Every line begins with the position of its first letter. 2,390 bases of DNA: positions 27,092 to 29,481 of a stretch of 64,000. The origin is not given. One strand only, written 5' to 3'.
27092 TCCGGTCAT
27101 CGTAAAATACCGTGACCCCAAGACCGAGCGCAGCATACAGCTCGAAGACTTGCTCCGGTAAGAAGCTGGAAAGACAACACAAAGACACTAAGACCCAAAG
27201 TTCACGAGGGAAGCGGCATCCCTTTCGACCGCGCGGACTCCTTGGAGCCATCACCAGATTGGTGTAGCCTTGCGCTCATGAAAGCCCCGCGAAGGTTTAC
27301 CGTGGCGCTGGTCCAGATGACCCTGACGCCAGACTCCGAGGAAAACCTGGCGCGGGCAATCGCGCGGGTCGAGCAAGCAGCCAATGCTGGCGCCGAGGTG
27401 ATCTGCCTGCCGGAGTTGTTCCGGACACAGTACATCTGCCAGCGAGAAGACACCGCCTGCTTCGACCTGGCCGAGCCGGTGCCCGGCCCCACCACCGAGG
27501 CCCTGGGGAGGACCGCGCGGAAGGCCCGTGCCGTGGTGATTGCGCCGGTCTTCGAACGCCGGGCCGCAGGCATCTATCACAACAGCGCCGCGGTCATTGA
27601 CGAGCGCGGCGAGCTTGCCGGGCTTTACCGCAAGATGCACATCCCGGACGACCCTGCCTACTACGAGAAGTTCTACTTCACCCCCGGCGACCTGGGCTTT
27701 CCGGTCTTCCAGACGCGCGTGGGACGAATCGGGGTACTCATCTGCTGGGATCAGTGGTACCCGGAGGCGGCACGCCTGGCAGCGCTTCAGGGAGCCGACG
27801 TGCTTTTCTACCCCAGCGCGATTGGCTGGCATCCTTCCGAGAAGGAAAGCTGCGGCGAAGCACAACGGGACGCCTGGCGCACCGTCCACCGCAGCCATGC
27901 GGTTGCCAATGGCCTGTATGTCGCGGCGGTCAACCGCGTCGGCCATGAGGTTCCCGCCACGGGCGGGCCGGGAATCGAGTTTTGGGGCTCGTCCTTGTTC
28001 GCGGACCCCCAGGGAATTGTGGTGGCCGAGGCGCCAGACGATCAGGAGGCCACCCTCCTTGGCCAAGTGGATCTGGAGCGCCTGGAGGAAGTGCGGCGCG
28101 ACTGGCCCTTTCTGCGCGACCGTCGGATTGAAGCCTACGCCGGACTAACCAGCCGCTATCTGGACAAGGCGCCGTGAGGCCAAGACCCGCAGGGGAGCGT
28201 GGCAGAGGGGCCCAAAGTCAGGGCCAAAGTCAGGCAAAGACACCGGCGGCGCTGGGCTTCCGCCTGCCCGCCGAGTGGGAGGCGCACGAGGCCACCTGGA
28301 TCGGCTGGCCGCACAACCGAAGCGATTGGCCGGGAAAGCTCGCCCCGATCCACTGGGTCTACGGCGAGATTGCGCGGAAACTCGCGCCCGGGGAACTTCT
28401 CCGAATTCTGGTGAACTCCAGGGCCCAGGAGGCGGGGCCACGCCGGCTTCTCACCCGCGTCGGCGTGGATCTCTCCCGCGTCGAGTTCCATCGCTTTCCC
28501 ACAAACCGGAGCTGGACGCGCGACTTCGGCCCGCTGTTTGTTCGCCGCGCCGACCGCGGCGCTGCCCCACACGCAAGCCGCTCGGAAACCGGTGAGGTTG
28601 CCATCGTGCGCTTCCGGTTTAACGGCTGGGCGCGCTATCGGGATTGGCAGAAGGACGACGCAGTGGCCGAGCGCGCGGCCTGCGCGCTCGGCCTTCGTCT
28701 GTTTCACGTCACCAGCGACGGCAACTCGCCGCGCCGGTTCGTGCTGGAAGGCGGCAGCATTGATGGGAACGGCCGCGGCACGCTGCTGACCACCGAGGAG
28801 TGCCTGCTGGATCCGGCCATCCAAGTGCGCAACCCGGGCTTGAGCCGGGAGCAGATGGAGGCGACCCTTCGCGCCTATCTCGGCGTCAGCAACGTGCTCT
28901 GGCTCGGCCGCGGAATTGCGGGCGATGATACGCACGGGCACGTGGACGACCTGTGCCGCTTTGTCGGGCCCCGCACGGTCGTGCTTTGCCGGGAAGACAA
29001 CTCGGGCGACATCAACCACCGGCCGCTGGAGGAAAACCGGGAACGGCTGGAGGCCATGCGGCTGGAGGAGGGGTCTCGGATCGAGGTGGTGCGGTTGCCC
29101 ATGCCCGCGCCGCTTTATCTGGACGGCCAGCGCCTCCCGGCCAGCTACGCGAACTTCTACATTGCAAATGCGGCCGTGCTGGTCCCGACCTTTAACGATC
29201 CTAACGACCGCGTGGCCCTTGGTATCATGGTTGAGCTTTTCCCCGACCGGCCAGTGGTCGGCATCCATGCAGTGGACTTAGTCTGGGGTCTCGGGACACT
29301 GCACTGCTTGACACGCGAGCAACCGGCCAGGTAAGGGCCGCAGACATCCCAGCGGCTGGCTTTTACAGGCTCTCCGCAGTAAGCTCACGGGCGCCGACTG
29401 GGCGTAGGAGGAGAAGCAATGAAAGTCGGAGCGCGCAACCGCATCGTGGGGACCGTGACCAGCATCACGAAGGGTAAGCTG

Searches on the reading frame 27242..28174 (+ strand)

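Call 76: search_protein_families(library=pfam, proteins=[window:27242-28174:+], max_evalue=0.00001)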
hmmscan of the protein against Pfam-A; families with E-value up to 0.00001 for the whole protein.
window:27242-28174:+ (311 aa): 1 family
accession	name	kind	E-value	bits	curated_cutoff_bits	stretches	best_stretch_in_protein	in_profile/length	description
PF00795.27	CN_hydrolase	-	3e-65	220.5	23.2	1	20-286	1-256/256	Carbon-nitrogen hydrolase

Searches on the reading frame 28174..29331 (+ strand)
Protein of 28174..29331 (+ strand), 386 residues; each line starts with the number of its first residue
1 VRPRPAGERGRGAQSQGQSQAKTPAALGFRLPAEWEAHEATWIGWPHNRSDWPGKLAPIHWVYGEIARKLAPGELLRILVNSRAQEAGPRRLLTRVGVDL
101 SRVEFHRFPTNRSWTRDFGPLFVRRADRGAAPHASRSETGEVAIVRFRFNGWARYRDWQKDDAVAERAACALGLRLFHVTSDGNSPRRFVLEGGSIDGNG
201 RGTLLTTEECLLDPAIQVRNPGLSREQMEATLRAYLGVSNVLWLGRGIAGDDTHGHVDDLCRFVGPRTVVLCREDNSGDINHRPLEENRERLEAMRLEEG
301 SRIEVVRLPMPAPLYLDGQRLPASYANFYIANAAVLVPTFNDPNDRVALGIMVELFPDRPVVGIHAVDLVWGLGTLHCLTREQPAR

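Call 76: search_protein_families(library=pfam, proteins=[window:28174-29331:+], max_evalue=0.00001)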
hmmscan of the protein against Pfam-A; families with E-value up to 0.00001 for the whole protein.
window:28174-29331:+ (386 aa): 1 family
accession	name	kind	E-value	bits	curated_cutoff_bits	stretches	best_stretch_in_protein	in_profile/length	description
PF04371.20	PAD_porph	-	1e-110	370.4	25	1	30-384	1-321/321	Porphyromonas-type peptidyl-arginine deiminase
